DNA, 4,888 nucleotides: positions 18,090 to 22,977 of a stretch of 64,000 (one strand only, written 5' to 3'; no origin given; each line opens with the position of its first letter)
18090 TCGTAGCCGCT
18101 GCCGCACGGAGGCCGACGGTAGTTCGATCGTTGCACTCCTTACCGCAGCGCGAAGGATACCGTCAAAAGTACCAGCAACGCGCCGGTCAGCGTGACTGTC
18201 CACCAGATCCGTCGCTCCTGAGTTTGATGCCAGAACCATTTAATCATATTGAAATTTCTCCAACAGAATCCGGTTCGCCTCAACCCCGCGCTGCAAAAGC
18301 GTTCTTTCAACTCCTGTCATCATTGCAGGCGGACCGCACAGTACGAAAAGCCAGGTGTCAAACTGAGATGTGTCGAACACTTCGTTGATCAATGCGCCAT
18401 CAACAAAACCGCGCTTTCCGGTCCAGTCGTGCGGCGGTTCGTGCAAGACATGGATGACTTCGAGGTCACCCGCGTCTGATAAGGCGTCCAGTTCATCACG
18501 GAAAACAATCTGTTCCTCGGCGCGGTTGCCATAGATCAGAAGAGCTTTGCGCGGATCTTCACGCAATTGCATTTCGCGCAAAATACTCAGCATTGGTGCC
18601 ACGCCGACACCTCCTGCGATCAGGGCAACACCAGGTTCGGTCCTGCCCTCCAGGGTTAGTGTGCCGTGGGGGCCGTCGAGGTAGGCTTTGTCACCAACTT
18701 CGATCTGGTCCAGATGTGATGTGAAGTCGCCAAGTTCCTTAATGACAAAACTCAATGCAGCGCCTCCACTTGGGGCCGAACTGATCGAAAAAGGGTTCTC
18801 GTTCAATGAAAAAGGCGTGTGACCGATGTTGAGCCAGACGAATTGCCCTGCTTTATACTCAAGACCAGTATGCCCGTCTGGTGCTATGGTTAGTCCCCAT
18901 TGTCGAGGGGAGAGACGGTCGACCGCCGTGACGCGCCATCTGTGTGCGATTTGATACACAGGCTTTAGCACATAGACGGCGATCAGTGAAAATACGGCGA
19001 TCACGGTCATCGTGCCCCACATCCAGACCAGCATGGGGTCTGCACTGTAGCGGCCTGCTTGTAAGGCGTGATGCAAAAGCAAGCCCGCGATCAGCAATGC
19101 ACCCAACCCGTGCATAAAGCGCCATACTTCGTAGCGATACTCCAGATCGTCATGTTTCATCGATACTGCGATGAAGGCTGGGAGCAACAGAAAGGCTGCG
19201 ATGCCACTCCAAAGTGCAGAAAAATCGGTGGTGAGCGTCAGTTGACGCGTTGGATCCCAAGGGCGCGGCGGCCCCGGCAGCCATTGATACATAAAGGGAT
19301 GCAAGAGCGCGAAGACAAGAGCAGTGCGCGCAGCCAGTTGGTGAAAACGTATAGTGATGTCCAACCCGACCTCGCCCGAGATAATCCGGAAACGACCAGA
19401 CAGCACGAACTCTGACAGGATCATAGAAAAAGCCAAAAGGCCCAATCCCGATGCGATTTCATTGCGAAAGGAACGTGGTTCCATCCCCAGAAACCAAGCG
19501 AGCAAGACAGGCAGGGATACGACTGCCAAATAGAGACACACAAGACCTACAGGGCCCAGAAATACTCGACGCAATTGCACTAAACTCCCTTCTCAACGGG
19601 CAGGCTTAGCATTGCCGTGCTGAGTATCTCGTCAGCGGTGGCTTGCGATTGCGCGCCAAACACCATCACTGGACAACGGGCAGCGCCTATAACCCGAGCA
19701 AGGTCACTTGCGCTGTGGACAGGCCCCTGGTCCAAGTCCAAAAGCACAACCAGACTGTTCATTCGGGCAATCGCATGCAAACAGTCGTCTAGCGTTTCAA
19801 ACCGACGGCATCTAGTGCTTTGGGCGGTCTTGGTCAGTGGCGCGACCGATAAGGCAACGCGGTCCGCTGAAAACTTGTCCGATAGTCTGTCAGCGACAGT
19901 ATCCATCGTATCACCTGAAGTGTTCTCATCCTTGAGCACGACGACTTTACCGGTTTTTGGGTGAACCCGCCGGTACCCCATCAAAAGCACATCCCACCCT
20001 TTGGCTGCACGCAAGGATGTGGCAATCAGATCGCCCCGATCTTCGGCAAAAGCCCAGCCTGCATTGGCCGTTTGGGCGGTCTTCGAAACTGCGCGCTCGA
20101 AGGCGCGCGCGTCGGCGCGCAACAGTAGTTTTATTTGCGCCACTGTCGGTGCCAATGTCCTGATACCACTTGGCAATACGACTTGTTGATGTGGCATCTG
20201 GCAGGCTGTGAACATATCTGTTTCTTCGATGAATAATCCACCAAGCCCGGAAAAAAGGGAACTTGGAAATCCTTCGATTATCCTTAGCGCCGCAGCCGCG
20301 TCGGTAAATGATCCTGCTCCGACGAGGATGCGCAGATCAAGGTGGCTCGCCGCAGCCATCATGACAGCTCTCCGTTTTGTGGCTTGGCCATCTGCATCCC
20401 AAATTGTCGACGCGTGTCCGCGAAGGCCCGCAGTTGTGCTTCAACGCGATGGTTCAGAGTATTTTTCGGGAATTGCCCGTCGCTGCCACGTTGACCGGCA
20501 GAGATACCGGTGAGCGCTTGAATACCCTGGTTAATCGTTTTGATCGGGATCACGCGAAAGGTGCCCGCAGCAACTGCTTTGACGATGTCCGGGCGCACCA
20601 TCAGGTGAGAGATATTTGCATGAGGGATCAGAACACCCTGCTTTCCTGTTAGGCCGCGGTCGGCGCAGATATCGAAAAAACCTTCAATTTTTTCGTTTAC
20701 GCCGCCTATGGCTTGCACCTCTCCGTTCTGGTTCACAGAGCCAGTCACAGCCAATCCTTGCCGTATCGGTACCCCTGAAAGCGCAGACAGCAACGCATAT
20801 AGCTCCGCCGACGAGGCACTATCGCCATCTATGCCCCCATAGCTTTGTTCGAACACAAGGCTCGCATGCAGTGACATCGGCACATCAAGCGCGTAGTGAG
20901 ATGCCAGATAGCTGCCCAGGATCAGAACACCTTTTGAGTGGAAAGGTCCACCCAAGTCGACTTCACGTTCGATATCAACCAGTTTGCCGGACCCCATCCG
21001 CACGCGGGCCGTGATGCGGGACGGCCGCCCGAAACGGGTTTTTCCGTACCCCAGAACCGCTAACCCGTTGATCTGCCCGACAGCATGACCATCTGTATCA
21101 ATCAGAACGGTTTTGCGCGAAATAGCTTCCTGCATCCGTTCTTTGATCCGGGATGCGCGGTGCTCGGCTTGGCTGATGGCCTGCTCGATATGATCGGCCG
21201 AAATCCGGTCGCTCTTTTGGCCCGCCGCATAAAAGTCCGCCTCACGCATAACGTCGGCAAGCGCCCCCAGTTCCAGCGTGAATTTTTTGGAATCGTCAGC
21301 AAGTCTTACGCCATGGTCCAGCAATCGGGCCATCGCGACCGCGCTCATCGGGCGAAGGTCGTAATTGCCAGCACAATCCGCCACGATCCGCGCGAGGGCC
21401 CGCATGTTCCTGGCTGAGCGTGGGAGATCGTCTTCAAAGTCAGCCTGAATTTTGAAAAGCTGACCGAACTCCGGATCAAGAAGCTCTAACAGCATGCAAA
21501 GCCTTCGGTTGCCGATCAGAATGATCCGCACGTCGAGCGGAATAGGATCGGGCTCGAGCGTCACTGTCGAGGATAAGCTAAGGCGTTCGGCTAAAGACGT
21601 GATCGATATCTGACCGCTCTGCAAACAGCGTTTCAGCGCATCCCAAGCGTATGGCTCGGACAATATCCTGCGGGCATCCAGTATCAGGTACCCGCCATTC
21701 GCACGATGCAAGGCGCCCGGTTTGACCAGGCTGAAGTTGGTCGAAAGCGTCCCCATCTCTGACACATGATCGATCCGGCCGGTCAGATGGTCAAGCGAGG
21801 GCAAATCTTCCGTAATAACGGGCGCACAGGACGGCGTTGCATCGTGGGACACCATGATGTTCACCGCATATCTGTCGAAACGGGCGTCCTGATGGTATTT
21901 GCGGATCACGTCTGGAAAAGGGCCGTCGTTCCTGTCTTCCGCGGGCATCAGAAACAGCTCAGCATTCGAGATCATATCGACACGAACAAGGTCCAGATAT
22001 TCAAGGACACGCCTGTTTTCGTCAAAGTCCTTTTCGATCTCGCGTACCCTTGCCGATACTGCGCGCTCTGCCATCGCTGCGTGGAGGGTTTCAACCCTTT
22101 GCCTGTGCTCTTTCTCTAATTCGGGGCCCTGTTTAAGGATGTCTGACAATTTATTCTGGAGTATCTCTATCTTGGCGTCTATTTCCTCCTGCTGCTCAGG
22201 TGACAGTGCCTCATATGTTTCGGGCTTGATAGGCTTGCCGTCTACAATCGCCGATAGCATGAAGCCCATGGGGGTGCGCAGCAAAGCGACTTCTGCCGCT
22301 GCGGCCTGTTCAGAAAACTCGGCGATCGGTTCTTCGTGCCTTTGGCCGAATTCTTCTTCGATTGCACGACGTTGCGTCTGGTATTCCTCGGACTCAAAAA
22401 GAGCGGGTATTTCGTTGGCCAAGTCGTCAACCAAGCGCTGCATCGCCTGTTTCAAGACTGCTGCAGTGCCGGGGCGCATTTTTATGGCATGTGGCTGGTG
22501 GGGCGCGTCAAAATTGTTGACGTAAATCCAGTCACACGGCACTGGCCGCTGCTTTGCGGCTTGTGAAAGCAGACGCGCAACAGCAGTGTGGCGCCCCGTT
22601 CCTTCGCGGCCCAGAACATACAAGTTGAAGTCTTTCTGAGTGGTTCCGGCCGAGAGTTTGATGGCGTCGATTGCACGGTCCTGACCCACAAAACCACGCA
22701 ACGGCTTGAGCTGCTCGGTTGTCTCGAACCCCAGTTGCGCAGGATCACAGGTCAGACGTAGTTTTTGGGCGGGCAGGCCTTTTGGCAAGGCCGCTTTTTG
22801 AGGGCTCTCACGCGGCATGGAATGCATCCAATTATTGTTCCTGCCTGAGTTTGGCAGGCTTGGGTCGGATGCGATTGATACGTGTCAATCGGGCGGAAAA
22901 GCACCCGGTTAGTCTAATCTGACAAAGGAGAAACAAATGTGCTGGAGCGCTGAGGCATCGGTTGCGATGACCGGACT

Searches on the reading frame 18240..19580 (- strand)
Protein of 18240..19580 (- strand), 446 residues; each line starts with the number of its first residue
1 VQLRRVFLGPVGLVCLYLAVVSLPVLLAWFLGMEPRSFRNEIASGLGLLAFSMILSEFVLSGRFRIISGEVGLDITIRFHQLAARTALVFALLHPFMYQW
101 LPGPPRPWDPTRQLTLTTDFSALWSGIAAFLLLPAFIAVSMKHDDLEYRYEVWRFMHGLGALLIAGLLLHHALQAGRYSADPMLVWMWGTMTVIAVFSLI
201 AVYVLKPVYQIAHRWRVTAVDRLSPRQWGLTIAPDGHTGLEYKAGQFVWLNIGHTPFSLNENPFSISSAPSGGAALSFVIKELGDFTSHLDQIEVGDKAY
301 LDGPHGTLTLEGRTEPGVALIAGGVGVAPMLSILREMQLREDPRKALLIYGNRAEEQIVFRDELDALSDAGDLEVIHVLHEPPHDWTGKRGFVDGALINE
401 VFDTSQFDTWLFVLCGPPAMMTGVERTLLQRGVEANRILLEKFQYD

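Call 43: search_protein_families(library=pfam, proteins=[window:18240-19580:-], max_evalue=0.0001)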
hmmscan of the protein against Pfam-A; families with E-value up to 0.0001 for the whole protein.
window:18240-19580:- (446 aa): 4 families
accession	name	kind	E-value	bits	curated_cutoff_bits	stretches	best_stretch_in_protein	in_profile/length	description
PF00175.26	NAD_binding_1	-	5.4e-24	85.4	22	1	320-425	1-108/109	Oxidoreductase NAD-binding domain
PF01794.25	Ferric_reduct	-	9.3e-14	52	28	1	46-166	1-119/121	Ferric reductase like transmembrane component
PF08022.18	FAD_binding_8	-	1.3e-06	28.9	22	1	240-292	28-80/109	FAD-binding domain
PF08030.17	NAD_binding_6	-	3.3e-05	24.4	22.2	0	318-368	4-60/156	Ferric reductase NAD binding domain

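Call 91: search_protein_families(library=padloc, proteins=[window:18240-19580:-], max_evalue=0.00001)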
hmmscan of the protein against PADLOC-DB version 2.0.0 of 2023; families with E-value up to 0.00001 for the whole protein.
window:18240-19580:- (446 aa): 0 families

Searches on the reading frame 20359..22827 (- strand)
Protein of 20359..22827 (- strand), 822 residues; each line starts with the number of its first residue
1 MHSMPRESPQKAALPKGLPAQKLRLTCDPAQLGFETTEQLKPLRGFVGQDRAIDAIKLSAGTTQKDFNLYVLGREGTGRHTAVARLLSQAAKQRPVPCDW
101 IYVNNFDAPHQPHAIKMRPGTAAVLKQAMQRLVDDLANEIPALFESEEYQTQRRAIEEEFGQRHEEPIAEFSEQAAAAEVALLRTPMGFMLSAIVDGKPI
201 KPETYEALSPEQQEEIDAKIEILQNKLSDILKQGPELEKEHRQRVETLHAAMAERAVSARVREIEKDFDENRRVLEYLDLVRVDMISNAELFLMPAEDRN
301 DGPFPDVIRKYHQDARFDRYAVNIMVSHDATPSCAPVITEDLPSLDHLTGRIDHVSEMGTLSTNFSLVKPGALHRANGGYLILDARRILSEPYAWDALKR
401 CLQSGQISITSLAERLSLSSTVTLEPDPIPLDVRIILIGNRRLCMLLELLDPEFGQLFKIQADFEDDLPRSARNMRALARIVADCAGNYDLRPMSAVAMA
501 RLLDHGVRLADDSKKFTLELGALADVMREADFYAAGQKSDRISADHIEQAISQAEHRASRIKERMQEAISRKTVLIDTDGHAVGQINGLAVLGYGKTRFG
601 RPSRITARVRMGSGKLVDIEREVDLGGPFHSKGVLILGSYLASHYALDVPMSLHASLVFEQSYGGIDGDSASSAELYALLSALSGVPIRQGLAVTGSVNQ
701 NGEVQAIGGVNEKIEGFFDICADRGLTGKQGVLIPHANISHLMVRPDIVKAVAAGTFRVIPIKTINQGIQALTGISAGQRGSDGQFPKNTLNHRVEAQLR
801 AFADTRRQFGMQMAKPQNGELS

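Call 43: search_protein_families(library=pfam, proteins=[window:20359-22827:-], max_evalue=0.0001)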
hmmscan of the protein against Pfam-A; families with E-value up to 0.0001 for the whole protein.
window:20359-22827:- (822 aa): 4 families
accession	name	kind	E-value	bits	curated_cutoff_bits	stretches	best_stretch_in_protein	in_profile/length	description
PF13654.12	AAA_32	-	2.5e-49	167.1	21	1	335-465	3-133/133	LonB-like, AAA domain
PF20436.4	LonB_AAA-LID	-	1.9e-18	66.7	22.4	1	493-557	1-65/65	Archaeal LonB, AAA+ ATPase LID domain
PF20437.3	LonC_helical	-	1.9e-13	50.6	24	1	99-132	1-34/34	Lon-like LonC helical domain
PF05362.19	Lon_C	-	6.5e-10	39.4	21.1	1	667-767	108-197/205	Lon protease (S16) C-terminal proteolytic domain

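Call 91: search_protein_families(library=padloc, proteins=[window:20359-22827:-], max_evalue=0.00001)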
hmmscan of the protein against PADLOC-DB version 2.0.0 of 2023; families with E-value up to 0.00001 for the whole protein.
window:20359-22827:- (822 aa): 0 families
